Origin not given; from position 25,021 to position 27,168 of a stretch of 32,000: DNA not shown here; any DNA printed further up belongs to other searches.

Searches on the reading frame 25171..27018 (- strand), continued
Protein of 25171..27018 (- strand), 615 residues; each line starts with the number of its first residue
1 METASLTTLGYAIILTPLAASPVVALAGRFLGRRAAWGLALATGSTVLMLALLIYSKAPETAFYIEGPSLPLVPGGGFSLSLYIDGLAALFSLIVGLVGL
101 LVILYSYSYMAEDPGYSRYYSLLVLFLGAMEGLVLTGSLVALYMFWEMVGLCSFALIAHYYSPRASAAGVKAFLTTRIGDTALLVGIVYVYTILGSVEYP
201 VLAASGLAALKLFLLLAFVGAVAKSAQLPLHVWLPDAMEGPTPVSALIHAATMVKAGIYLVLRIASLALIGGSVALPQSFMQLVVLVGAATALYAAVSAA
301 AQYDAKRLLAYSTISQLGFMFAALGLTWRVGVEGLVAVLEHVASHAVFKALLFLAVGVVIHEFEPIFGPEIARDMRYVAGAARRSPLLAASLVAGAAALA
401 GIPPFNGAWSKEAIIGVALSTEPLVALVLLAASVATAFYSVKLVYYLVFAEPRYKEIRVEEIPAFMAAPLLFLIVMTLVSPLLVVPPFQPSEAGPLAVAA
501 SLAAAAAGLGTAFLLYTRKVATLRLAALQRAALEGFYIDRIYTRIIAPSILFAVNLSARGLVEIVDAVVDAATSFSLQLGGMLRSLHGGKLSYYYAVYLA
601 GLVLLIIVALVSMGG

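Call 52: search_protein_families(library=ncbifam, proteins=[L089:11912-13426:+, L089:13439-14956:+, L091:3499-4881:+, L091:4881-6299:+, L090:11829-13097:+, L090:13104-14483:+], max_evalue=1e-10)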
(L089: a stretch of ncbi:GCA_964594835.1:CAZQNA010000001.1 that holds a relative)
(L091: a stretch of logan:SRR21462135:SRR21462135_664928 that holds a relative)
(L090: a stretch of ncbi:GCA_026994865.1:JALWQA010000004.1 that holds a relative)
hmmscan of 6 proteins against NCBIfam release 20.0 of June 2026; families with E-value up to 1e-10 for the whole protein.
L089:11912-13426:+ (504 aa): 40 families (the best 25 are shown)
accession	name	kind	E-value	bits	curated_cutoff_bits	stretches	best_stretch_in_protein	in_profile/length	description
NF004445.0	PRK05777.2-3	equivalog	8e-39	133.9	408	1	70-491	69-462/475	NADH-quinone oxidoreductase subunit NuoN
TIGR01770.1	NDH_I_N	subfamily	6.8e-37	127.5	332.6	1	62-497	63-470/472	NADH-quinone oxidoreductase subunit NuoN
NF004442.0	PRK05777.1-5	equivalog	2.8e-35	122.2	523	1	68-501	67-473/483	NADH-quinone oxidoreductase subunit NuoN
NF006240.0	PRK08376.1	subfamily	1.2e-30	106.9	662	1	71-499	85-496/521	putative monovalent cation/H+ antiporter subunit D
NF004441.0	PRK05777.1-4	equivalog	1.6e-29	102.9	477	1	157-502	197-516/524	NADH-quinone oxidoreductase subunit NuoN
TIGR01972.1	NDH_I_M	subfamily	1e-28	100.3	263.8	1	63-502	65-475/486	NADH-quinone oxidoreductase subunit M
NF004440.0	PRK05777.1-3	equivalog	4.3e-27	95.1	519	1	67-459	63-427/477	NADH-quinone oxidoreductase subunit NuoN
NF004446.0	PRK05777.2-4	equivalog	4.7e-25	88.7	590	1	148-499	153-488/502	NADH-quinone oxidoreductase subunit NuoN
NF006419.0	PRK08668.1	equivalog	4.7e-25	88.4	617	1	36-501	31-473/613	NADH dehydrogenase subunit M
NF006241.0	PRK08377.1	equivalog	6.9e-24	84.7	645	1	96-502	100-470/494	NADH dehydrogenase subunit N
NF009306.0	PRK12663.1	equivalog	3e-23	82.4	542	1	65-501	68-473/498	Na+/H+ antiporter subunit D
NF004920.0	PRK06277.1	equivalog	1.5e-22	80.1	578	1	107-502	100-468/478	energy conserving hydrogenase EhbF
NF009308.0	PRK12665.1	equivalog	3.3e-22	78.7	585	1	64-461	70-437/531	Na+/H+ antiporter subunit D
NF005818.0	PRK07691.1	equivalog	5.7e-20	71.8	586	1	71-493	72-467/496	Na+/H+ antiporter subunit D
TIGR00944.1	2a6301s04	subfamily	7.5e-20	71.6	692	1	71-489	69-459/463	multicomponent K+/H+ antiporter, MrpD/PhaD subunit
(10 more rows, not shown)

L089:13439-14956:+ (505 aa): 71 families (the best 25 are shown)
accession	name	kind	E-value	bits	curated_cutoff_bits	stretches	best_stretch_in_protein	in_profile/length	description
TIGR01972.1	NDH_I_M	subfamily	9.2e-80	268.6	263.8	1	10-497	4-476/486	NADH-quinone oxidoreductase subunit M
NF005086.0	PRK06521.1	equivalog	1.6e-74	251.6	667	1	8-495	9-498/669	hydrogenase 4 subunit B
NF006419.0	PRK08668.1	equivalog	4.2e-67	227.3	617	1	9-494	6-472/613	NADH dehydrogenase subunit M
NF006240.0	PRK08376.1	subfamily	7.3e-66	223.1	662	1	77-493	84-496/521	putative monovalent cation/H+ antiporter subunit D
NF006418.0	PRK08667.1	equivalog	5.1e-62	210.3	794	1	13-416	12-407/644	hydrogenase membrane subunit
NF009286.0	PRK12646.1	equivalog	5.3e-61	207.1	1063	1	23-492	22-496/800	DUF4040 family protein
NF009288.0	PRK12648.1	equivalog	4.6e-60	203.7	1104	1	8-495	4-477/954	monovalent cation/H+ antiporter subunit A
NF005141.0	PRK06590.1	equivalog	2.7e-57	195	556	1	8-481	6-460/615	NADH-quinone oxidoreductase subunit L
TIGR00940.1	2a6301s01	subfamily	2e-56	191.8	920.45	1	63-491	60-491/793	monovalent cation:proton antiporter subunit A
NF009285.0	PRK12645.1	equivalog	2.9e-56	191.2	1028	1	63-492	63-496/804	Na+/H+ antiporter subunit A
TIGR01974.1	NDH_I_L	subfamily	3.1e-55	188.3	407.5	1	9-481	5-471/630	NADH-quinone oxidoreductase subunit L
NF005097.0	PRK06525.1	equivalog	3.1e-55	187.8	430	1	8-484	6-470/480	hydrogenase 4 subunit D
NF004498.0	PRK05846.1-1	equivalog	9.3e-55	186.3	614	1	59-493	62-486/509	NADH-quinone oxidoreductase subunit M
NF009287.0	PRK12647.1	equivalog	5.8e-54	183.8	937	1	9-485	5-463/773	putative monovalent cation/H+ antiporter subunit A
NF004500.0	PRK05846.1-4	equivalog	9.4e-54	183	550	1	9-498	9-497/525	NADH-quinone oxidoreductase subunit M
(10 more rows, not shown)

L091:3499-4881:+ (460 aa): 30 families (the best 25 are shown)
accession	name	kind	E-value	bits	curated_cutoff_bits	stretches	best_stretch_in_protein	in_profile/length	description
TIGR01770.1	NDH_I_N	subfamily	3.7e-42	144.9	332.6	1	21-454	23-471/472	NADH-quinone oxidoreductase subunit NuoN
NF004442.0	PRK05777.1-5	equivalog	1.8e-34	119.6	523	1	131-454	128-470/483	NADH-quinone oxidoreductase subunit NuoN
NF004446.0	PRK05777.2-4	equivalog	5.8e-31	108.2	590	1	184-419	205-449/502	NADH-quinone oxidoreductase subunit NuoN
NF004440.0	PRK05777.1-3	equivalog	1.2e-30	106.8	519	1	174-432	170-441/477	NADH-quinone oxidoreductase subunit NuoN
NF004445.0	PRK05777.2-3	equivalog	6.9e-30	104.4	408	1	6-450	9-462/475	NADH-quinone oxidoreductase subunit NuoN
NF004441.0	PRK05777.1-4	equivalog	1.5e-28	99.7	477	1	171-453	209-511/524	NADH-quinone oxidoreductase subunit NuoN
NF002701.0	PRK02504.1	equivalog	3.5e-27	95.1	569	1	136-416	136-430/513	NAD(P)H-quinone oxidoreductase subunit N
NF004444.0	PRK05777.2-2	equivalog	8.8e-26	91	496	1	11-419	21-441/496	NADH-quinone oxidoreductase subunit NuoN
NF006241.0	PRK08377.1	equivalog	5e-24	85.2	645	1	137-455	135-467/494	NADH dehydrogenase subunit N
NF004439.0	PRK05777.1-1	equivalog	4.2e-23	82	531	1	135-452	128-472/485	NADH-quinone oxidoreductase subunit NuoN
NF006240.0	PRK08376.1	subfamily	1.5e-22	80.2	662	1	139-453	150-494/521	putative monovalent cation/H+ antiporter subunit D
NF004443.0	PRK05777.2-1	equivalog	2.9e-22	79.5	626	1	184-453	203-483/506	NADH-quinone oxidoreductase subunit NuoN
NF006238.0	PRK08375.1-4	equivalog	5.7e-20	71.6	626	1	193-408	206-417/531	putative monovalent cation/H+ antiporter subunit D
NF009306.0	PRK12663.1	equivalog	1e-19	70.7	542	1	140-452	138-468/498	Na+/H+ antiporter subunit D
NF006427.0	PRK08676.1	equivalog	2.8e-19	69.4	511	1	191-441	205-452/486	hydrogenase membrane subunit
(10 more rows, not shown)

L091:4881-6299:+ (472 aa): 70 families (the best 25 are shown)
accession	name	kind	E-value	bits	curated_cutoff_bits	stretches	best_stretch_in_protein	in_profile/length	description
TIGR01972.1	NDH_I_M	subfamily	7.9e-83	278.8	263.8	1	8-465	4-473/486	NADH-quinone oxidoreductase subunit M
NF004499.0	PRK05846.1-3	equivalog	1.4e-59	202.2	585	1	3-466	5-476/502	NADH-quinone oxidoreductase subunit M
NF006419.0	PRK08668.1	equivalog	1.6e-58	199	617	1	8-466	7-473/613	NADH dehydrogenase subunit M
NF004501.0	PRK05846.1-5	subfamily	1.1e-57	196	598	1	4-465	6-474/492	NADH-quinone oxidoreductase subunit M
NF004498.0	PRK05846.1-1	equivalog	1.4e-54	185.7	614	1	29-465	29-487/509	NADH-quinone oxidoreductase subunit M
NF009212.0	PRK12561.1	subfamily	3.6e-53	181.1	645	1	5-465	9-486/531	NAD(P)H-quinone oxidoreductase subunit 4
NF006240.0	PRK08376.1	subfamily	1.8e-51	175.6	662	1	10-470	12-502/521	putative monovalent cation/H+ antiporter subunit D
NF005097.0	PRK06525.1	equivalog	2.6e-51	174.8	430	1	5-466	5-473/480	hydrogenase 4 subunit D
NF004505.0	PRK05846.2-5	equivalog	1.1e-48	166.2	700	1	7-464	7-471/508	NADH-quinone oxidoreductase subunit M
NF004500.0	PRK05846.1-4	equivalog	2.4e-47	161.8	550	1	2-464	4-492/525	NADH-quinone oxidoreductase subunit M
NF005060.0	PRK06473.1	equivalog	6.6e-47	160.3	747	1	9-463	9-470/500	NADH-quinone oxidoreductase subunit M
NF009288.0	PRK12648.1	equivalog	7.2e-46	156.7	1104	1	6-468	4-479/954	monovalent cation/H+ antiporter subunit A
NF006418.0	PRK08667.1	equivalog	1.1e-45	156.4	794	1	9-422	13-444/644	hydrogenase membrane subunit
NF005818.0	PRK07691.1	equivalog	5e-45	154.4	586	1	3-467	4-472/496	Na+/H+ antiporter subunit D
NF004506.0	PRK05846.2-6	equivalog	7.2e-44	150.9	789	1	2-465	4-480/493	NADH-quinone oxidoreductase subunit M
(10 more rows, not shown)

L090:11829-13097:+ (422 aa): 10 families
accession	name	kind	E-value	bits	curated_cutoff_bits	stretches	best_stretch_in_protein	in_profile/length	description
TIGR01770.1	NDH_I_N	subfamily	2.4e-31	109.2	332.6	1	4-415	6-468/472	NADH-quinone oxidoreductase subunit NuoN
NF004442.0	PRK05777.1-5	equivalog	8.9e-29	100.8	523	1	4-385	13-429/483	NADH-quinone oxidoreductase subunit NuoN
NF004440.0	PRK05777.1-3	equivalog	3.8e-22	78.8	519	1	12-388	18-428/477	NADH-quinone oxidoreductase subunit NuoN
NF004445.0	PRK05777.2-3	equivalog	4.5e-21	75.4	408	1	8-392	15-434/475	NADH-quinone oxidoreductase subunit NuoN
NF006240.0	PRK08376.1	subfamily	2.9e-19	69.4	662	1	135-296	166-334/521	putative monovalent cation/H+ antiporter subunit D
NF004439.0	PRK05777.1-1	equivalog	1.1e-17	64.1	531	1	8-310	16-332/485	NADH-quinone oxidoreductase subunit NuoN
NF004441.0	PRK05777.1-4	equivalog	4.9e-16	58.4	477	1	139-313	195-376/524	NADH-quinone oxidoreductase subunit NuoN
NF002701.0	PRK02504.1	equivalog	1.3e-13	50.3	569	1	4-359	17-402/513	NAD(P)H-quinone oxidoreductase subunit N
NF004444.0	PRK05777.2-2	equivalog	1.8e-13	50.4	496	1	4-290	19-319/496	NADH-quinone oxidoreductase subunit NuoN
NF006241.0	PRK08377.1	equivalog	8.3e-11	41.6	645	1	126-418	144-466/494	NADH dehydrogenase subunit N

L090:13104-14483:+ (459 aa): 54 families (the best 25 are shown)
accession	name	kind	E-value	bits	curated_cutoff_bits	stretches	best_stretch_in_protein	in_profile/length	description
TIGR01972.1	NDH_I_M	subfamily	1e-58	199.2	263.8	1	52-453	62-474/486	NADH-quinone oxidoreductase subunit M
NF006419.0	PRK08668.1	equivalog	1e-41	143.4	617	1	10-454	10-474/613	NADH dehydrogenase subunit M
NF004500.0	PRK05846.1-4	equivalog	6.8e-41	140.5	550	1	51-452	66-493/525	NADH-quinone oxidoreductase subunit M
NF009212.0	PRK12561.1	subfamily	3.8e-39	134.8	645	1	52-448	70-482/531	NAD(P)H-quinone oxidoreductase subunit 4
NF004505.0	PRK05846.2-5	equivalog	4.6e-39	134.5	700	1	52-452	62-472/508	NADH-quinone oxidoreductase subunit M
NF004501.0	PRK05846.1-5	subfamily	2e-36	125.8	598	1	53-454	69-476/492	NADH-quinone oxidoreductase subunit M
NF004498.0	PRK05846.1-1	equivalog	3.1e-36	125.3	614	1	49-451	66-486/509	NADH-quinone oxidoreductase subunit M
NF004499.0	PRK05846.1-3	equivalog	9.2e-36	123.6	585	1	53-453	71-476/502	NADH-quinone oxidoreductase subunit M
NF004503.0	PRK05846.2-2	subfamily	5.9e-35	121.4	720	1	18-454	24-482/490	NADH-quinone oxidoreductase subunit M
NF004506.0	PRK05846.2-6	equivalog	6.9e-33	114.7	789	1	14-410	37-438/493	NADH-quinone oxidoreductase subunit M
NF006418.0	PRK08667.1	equivalog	5.6e-32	111.1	794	1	27-456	34-495/644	hydrogenase membrane subunit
NF005818.0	PRK07691.1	equivalog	6.4e-32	111.2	586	1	60-452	67-474/496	Na+/H+ antiporter subunit D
NF002713.0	PRK02546.1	subfamily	9.6e-31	106.8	827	1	52-411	73-446/533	NAD(P)H-quinone oxidoreductase subunit 4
NF009310.0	PRK12668.1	equivalog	2e-30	106.1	564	1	9-454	8-441/584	Na(+)/H(+) antiporter subunit D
NF009306.0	PRK12663.1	equivalog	5.4e-30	104.6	542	1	54-453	65-473/498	Na+/H+ antiporter subunit D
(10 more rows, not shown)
